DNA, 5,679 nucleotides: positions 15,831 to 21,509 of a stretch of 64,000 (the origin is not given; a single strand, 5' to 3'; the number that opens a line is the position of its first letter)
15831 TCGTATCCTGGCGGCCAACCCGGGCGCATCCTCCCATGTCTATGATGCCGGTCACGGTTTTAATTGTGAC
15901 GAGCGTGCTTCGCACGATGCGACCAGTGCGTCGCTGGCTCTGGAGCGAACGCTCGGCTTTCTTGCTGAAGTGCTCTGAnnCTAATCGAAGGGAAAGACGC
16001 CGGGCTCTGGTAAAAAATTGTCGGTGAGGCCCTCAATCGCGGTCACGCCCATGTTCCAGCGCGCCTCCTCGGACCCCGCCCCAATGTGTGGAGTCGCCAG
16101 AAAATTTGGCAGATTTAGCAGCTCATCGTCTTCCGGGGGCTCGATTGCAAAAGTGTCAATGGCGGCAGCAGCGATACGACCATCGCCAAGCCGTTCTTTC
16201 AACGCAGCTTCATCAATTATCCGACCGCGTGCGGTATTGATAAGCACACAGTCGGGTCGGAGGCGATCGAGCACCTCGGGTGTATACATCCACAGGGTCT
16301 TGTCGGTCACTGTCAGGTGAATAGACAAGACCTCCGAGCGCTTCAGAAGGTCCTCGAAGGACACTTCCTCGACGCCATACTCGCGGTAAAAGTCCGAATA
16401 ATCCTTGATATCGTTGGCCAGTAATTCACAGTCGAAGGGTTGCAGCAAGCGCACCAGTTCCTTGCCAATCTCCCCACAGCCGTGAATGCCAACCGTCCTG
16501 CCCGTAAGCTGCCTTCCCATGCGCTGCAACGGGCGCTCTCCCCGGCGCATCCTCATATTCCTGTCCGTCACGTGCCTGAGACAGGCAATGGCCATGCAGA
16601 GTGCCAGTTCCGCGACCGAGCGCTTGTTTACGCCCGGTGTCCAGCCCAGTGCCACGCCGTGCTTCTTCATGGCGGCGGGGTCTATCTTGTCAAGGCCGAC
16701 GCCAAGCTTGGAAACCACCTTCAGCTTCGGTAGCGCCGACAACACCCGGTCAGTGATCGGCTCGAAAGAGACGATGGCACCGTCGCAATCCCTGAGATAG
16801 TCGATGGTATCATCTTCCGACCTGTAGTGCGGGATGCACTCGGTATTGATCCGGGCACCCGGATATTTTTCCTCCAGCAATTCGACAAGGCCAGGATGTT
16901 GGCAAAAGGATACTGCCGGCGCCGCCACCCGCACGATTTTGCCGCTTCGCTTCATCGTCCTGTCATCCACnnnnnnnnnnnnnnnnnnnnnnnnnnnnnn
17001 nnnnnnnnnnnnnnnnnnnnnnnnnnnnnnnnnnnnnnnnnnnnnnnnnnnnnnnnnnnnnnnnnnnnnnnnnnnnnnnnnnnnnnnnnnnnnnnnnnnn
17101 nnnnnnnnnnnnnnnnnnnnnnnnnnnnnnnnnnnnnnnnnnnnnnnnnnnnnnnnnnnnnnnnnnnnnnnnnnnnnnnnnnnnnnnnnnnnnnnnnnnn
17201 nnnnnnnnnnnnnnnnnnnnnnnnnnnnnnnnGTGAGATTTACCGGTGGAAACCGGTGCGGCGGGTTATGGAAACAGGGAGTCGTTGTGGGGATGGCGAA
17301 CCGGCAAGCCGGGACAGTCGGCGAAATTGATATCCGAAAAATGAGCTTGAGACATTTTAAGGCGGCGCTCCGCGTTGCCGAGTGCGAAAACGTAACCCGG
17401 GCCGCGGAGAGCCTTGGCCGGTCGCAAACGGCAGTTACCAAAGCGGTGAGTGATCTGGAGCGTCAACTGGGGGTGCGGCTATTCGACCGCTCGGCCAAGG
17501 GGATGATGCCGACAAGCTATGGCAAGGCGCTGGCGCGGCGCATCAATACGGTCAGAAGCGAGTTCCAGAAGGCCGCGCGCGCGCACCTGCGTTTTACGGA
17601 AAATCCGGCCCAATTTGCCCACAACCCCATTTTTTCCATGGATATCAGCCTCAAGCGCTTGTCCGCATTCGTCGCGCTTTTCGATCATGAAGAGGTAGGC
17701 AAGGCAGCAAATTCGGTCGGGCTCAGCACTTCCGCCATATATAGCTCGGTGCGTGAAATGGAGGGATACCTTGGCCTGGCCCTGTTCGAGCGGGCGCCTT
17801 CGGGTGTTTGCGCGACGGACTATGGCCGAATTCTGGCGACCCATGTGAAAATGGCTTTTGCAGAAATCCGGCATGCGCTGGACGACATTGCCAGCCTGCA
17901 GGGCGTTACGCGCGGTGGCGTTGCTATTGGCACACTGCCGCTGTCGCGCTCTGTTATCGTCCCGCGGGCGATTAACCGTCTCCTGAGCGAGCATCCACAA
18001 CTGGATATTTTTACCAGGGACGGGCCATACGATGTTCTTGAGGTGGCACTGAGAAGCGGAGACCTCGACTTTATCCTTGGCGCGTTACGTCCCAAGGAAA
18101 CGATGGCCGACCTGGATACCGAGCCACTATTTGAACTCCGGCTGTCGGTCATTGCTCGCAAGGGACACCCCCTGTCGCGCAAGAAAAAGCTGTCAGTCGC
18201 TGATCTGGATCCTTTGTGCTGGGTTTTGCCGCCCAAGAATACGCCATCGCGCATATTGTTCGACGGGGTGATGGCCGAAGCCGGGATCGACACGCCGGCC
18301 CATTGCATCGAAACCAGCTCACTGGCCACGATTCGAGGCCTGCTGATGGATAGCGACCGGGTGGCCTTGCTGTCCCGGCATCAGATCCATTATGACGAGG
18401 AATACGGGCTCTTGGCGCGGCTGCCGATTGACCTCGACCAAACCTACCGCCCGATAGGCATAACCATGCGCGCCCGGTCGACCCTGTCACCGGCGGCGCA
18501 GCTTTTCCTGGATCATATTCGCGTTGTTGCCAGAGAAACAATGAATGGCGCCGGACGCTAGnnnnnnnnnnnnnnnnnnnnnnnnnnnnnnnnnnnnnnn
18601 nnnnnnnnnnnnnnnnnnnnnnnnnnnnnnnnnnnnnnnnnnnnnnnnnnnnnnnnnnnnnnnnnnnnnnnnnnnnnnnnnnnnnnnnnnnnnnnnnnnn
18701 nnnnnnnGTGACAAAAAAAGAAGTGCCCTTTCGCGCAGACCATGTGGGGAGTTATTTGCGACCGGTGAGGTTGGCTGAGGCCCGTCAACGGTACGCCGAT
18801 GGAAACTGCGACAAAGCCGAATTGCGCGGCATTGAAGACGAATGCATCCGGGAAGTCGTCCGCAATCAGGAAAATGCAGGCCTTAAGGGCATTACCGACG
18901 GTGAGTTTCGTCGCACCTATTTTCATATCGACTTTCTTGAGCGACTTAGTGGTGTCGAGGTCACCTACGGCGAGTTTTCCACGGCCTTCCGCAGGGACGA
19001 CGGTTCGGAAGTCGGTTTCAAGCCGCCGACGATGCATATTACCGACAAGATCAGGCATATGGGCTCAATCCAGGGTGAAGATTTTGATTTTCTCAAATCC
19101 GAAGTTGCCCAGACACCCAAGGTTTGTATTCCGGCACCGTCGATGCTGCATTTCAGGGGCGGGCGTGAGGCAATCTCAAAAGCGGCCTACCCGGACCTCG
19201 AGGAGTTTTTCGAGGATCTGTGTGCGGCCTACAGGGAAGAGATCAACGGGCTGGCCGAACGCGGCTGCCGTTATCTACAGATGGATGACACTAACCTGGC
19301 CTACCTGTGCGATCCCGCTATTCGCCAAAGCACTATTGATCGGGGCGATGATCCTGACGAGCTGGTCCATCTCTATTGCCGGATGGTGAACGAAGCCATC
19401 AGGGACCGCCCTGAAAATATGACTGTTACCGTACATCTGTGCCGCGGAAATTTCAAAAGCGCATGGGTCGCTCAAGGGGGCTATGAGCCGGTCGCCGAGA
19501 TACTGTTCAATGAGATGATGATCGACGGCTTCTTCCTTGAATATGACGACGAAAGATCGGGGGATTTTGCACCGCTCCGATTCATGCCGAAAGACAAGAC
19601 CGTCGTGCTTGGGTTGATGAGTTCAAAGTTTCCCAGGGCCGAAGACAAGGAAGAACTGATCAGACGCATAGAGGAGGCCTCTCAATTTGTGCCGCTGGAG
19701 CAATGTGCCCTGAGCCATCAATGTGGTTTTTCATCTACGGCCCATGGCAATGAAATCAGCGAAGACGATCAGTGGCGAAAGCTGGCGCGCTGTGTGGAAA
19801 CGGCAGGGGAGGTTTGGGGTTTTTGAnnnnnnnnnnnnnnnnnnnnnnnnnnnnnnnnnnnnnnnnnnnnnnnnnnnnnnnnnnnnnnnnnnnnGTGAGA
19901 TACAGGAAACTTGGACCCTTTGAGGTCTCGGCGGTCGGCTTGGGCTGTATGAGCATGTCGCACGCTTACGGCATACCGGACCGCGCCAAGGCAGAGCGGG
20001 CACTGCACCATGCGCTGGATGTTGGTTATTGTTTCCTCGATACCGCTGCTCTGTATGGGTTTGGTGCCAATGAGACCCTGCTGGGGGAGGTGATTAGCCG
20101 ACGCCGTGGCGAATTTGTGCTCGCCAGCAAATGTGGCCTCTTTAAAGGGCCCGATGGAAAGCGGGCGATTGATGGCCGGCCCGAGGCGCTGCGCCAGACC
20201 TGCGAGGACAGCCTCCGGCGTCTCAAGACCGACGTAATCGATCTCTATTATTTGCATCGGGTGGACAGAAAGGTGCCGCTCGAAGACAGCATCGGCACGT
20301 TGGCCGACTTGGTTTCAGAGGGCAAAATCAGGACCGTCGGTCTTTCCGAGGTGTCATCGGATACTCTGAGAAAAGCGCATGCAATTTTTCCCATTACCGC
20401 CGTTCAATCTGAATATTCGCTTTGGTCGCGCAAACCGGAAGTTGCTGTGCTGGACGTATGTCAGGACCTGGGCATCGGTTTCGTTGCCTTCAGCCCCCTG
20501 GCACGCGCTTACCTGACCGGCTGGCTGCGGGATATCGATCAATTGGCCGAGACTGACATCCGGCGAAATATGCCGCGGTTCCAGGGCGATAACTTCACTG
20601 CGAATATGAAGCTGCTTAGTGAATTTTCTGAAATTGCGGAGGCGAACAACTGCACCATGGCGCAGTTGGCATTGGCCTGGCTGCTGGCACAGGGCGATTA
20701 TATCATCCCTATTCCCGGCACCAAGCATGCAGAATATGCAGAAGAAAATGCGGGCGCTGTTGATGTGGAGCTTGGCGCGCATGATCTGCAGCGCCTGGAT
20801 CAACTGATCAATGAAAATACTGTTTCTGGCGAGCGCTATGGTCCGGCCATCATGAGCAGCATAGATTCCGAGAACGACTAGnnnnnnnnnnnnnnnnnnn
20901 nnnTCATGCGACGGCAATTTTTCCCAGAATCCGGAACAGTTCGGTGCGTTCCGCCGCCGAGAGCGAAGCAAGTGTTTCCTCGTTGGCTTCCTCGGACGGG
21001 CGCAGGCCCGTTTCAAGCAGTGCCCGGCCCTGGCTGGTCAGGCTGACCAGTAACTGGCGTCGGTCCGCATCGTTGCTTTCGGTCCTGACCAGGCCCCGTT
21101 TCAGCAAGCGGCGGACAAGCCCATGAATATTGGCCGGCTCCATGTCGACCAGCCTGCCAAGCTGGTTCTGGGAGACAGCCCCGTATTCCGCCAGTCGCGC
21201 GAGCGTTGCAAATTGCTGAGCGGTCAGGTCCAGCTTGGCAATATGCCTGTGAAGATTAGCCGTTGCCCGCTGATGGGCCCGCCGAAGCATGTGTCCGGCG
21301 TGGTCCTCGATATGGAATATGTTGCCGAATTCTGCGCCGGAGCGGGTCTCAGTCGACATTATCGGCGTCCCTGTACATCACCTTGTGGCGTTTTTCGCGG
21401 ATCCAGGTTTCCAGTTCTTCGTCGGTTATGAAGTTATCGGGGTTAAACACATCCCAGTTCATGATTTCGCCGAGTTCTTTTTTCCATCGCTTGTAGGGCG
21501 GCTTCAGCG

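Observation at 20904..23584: rdhA-like / nitroreductase / marR operon with no rdhB anchor and no Tat signal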

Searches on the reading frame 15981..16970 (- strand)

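Call 36: search_protein_families(library=pfam, proteins=[window:15981-16970:-], max_evalue=0.000001)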
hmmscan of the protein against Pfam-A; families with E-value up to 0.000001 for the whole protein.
window:15981-16970:- (329 aa): 2 families
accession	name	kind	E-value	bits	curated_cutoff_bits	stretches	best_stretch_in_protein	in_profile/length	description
PF02826.25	2-Hacid_dh_C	-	1.1e-46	158.9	25.1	1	125-297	2-178/178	D-isomer specific 2-hydroxyacid dehydrogenase, NAD binding domain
PF00389.36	2-Hacid_dh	-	4.5e-22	78.6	24.6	1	28-316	11-121/134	D-isomer specific 2-hydroxyacid dehydrogenase, catalytic domain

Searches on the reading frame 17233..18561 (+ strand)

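Call 3: search_protein_families(library=pfam, proteins=[window:17233-18561:+], max_evalue=0.01)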
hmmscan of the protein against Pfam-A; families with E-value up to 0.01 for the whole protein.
window:17233-18561:+ (442 aa): 2 families
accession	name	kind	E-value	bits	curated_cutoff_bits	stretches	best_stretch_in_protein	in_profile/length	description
PF03466.25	LysR_substrate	-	2e-34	119.2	28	1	225-430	3-205/209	LysR substrate binding domain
PF00126.33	HTH_1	-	7.8e-33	112.7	26.6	2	39-97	1-59/60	Bacterial regulatory helix-turn-helix protein, lysR family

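Call 4: search_protein_families(library=ncbifam, proteins=[window:17233-18561:+], max_evalue=0.01)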
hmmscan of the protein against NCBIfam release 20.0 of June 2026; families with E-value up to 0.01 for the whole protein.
window:17233-18561:+ (442 aa): 57 families (the best 25 are shown)
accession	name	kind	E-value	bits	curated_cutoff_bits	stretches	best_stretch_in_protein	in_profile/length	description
TIGR02424.1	TF_pcaQ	equivalog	1.9e-72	243.7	303.8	2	138-434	3-299/300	pca operon transcription factor PcaQ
NF008416.0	PRK11242.1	equivalog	2.6e-42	145.2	277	2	140-434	3-292/300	transcriptional regulator CynR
NF053705.1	TransRegGltCGpos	equivalog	2.2e-41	142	350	2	140-430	3-290/300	glutamate biosynthesis transcriptional regulator GltC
NF007307.0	PRK09791.1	equivalog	4.8e-36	124.4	336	2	135-388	2-252/302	LysR family transcriptional regulator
NF045990.1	TransRegCbbRRhodb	equivalog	3.9e-35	121.4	450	2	137-430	5-297/304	LysR family regulator CbbR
NF007667.0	PRK10341.1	equivalog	2e-31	109.1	308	2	144-380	13-246/312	transcriptional regulator TdcA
NF040786.1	LysR_Sec_metab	equivalog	2.4e-31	108.9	250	2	139-430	2-295/298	selenium metabolism-associated LysR family transcriptional regulator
NF047520.1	trans_act_CidR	equivalog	4.4e-31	108.2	415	2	140-430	3-289/292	cidABC operon transcriptional activator CidR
NF052633.1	LysR_TF_PsrA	exception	5.4e-31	107.7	540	2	137-417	4-280/297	L-proline-binding transcription factor PsrA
TIGR03339.1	phn_lysR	subfamily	3.5e-30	105.2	341.1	2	143-390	2-243/279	aminoethylphosphonate catabolism associated LysR family transcriptional regulator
NF040889.1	trans_reg_YeiE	equivalog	2.1e-29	102.6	480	2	136-428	1-285/288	DNA-binding transcriptional regulator YeiE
NF050187.1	TransRegBsrAPseudo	equivalog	4.1e-28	98.4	480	2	138-322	8-189/298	LysR family transcriptional regulator BsrA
NF008361.0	PRK11151.1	equivalog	3.5e-26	92.2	329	2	141-430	4-290/305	DNA-binding transcriptional regulator OxyR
NF008095.0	PRK10837.1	subfamily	7.1e-26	91.1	281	2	136-430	1-287/290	LysR family transcriptional regulator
NF008239.0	PRK11013.1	equivalog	3.1e-24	85.6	288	2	136-380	2-243/309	LysR family transcriptional regulator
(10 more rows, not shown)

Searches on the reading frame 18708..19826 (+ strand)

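Call 3: search_protein_families(library=pfam, proteins=[window:18708-19826:+], max_evalue=0.01)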
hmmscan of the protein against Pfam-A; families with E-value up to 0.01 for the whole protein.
window:18708-19826:+ (372 aa): 1 family
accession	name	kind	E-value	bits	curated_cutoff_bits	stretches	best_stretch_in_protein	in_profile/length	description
PF01717.24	Meth_synt_2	-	3.1e-14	53.4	21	1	12-344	5-306/324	Cobalamin-independent synthase, Catalytic domain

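Call 4: search_protein_families(library=ncbifam, proteins=[window:18708-19826:+], max_evalue=0.01)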
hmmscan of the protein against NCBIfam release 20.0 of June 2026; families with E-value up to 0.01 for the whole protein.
window:18708-19826:+ (372 aa): 8 families
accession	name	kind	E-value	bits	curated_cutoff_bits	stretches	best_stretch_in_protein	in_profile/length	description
NF005085.0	PRK06520.1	subfamily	1.4e-135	452.2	313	1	1-370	1-368/368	5-methyltetrahydropteroyltriglutamate--homocysteine S-methyltransferase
NF004875.0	PRK06233.1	equivalog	1.9e-99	333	576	1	2-370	4-372/373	vitamin B12 independent methionine synthase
NF003317.0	PRK04326.1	equivalog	7.2e-24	84.6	406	1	8-343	9-302/340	methionine synthase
NF006589.0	PRK09121.1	equivalog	4.3e-12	45.7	392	1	10-196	7-181/342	methionine synthase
NF003556.0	PRK05222.1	equivalog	9.6e-08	31.4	541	1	12-86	424-498/750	5-methyltetrahydropteroyltriglutamate--homocysteine S-methyltransferase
TIGR01371.1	met_syn_B12ind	equivalog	3.5e-07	29.6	929.95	1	13-87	431-505/754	5-methyltetrahydropteroyltriglutamate--homocysteine S-methyltransferase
NF002119.0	PRK00957.1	equivalog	1.9e-05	24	258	0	29-195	20-166/306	methionine synthase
NF006350.0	PRK08575.1-4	equivalog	0.00018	21.1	361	1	13-86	7-80/309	5-methyltetrahydropteroyltriglutamate--homocysteine methyltransferase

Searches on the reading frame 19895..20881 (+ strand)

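Call 3: search_protein_families(library=pfam, proteins=[window:19895-20881:+], max_evalue=0.01)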
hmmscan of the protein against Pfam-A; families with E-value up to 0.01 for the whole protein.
window:19895-20881:+ (328 aa): 1 family
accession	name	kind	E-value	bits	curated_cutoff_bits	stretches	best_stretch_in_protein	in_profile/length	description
PF00248.27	Aldo_ket_red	-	2.6e-73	247.1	24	1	14-305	2-290/291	Aldo/keto reductase family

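Call 4: search_protein_families(library=ncbifam, proteins=[window:19895-20881:+], max_evalue=0.01)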
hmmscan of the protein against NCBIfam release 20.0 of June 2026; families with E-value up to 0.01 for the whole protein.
window:19895-20881:+ (328 aa): 7 families
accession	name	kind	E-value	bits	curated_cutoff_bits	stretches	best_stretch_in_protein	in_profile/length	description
NF049922.1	MethglyxlRedYdjG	equivalog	9.6e-43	146.4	550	1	9-306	11-322/326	NADH-dependent methylglyoxal reductase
NF007695.0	PRK10376.1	subfamily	1.3e-36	126.1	280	2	6-202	12-215/290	oxidoreductase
NF007388.0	PRK09912.1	subfamily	4.7e-30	104.7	448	1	18-308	29-335/346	L-glyceraldehyde 3-phosphate reductase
TIGR01293.1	Kv_beta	subfamily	2.9e-22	79.2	365.4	1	1-292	1-304/319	voltage-dependent potassium channel subunit beta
NF007912.0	PRK10625.1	equivalog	2.9e-20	72.9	415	1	8-303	10-336/346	NADP(H)-dependent aldo-keto reductase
NF008377.0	PRK11172.1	equivalog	1.6e-18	66.9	327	2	35-202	20-181/267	2,5-didehydrogluconate reductase DkgB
NF008598.0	PRK11565.1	equivalog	1.2e-11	44.2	425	1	31-161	28-148/275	2,5-didehydrogluconate reductase DkgA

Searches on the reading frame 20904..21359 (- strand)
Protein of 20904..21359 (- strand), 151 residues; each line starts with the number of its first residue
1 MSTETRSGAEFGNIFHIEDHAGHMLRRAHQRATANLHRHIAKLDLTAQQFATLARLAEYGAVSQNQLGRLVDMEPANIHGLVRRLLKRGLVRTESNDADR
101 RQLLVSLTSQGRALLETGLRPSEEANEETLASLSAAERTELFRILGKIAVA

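Call 3: search_protein_families(library=pfam, proteins=[window:20904-21359:-], max_evalue=0.01)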
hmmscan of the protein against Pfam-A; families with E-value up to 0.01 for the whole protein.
window:20904-21359:- (151 aa): 8 families
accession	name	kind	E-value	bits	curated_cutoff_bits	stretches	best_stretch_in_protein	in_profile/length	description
PF12802.13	MarR_2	-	5.1e-12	46.2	27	1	44-102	2-61/61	MarR family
PF01047.28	MarR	-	3.7e-11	43.2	24.6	1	45-102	1-58/59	MarR family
PF22381.2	Staph_reg_Sar_Rot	-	9.1e-07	29.3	27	1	42-115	9-82/85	Transcriptional regulator SarA/Rot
PF13463.12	HTH_27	-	1.3e-06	29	22.2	1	45-111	1-68/68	Winged helix DNA-binding domain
PF25212.1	HVO_A0114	-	0.0011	19.1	27.6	1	45-98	20-73/84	HVO_A0114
PF01978.25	TrmB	-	0.0018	18.5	25.6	1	42-95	3-56/68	Sugar-specific transcriptional regulator TrmB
PF13412.12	HTH_24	-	0.0026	17.7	21.9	1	48-92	4-48/48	Winged helix-turn-helix DNA-binding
PF04182.18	B-block_TFIIIC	-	0.0039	17.7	22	1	47-95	2-52/73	B-block binding subunit of TFIIIC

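Call 4: search_protein_families(library=ncbifam, proteins=[window:20904-21359:-], max_evalue=0.01)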
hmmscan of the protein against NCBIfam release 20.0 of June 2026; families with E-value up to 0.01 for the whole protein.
window:20904-21359:- (151 aa): 14 families
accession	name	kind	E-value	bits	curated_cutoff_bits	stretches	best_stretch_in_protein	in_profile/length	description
NF053777.1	Saro0803TransReg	equivalog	3.8e-17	62.3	200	1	16-148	6-138/140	Saro_0803 family transcriptional regulator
NF041230.1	BagL_FevM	exception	1.7e-16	60.6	230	1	16-147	11-143/145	MarR family transcriptional regulator BagL/FevM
TIGR02337.1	HpaR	equivalog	6.1e-11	42.3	121.2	1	25-146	6-127/130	homoprotocatechuate degradation operon regulator HpaR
NF008565.1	PRK11512.1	equivalog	2.6e-10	40.5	240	1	22-148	15-142/144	multiple antibiotic resistance transcriptional regulator MarR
NF045593.1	bilirub_TF_BilQ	equivalog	8.3e-10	38.5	125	1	37-149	20-132/135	bilirubin utilization transcriptional regulator BilQ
NF052438.1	TransRegRv0880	equivalog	1.1e-09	38.2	220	1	31-143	18-130/143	Rv0880 family HTH-type transcriptional regulator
NF052638.1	TransRegOhrRVib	equivalog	4.6e-07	29.7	200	1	40-117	30-107/141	transcriptional regulator OhrR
NF002926.0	PRK03573.1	equivalog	8.1e-07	29.1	120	1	22-148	6-133/144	transcriptional regulator SlyA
NF008122.0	PRK10870.1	equivalog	1.4e-05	24.9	157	1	83-148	93-158/176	transcriptional repressor MprA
NF038251.1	AdcR_fam_Zn_TF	equivalog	0.0022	18.2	175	1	40-114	29-102/143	zinc-dependent MarR family transcriptional regulator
NF050133.1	TransRegFabT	equivalog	0.0037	17.6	200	1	44-143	26-125/138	fatty acid biosynthesis transcriptional regulator FabT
NF010349.0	PRK13777.1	equivalog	0.0068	15.8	153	1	65-130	64-129/190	HTH-type transcriptional regulator Hpr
NF047937.1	TransRegNagC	equivalog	0.007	15.6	650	1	40-135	2-100/399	DNA-binding transcriptional regulator NagC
NF002477.0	PRK01736.1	equivalog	0.0079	16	164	0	55-135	6-81/192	hypothetical protein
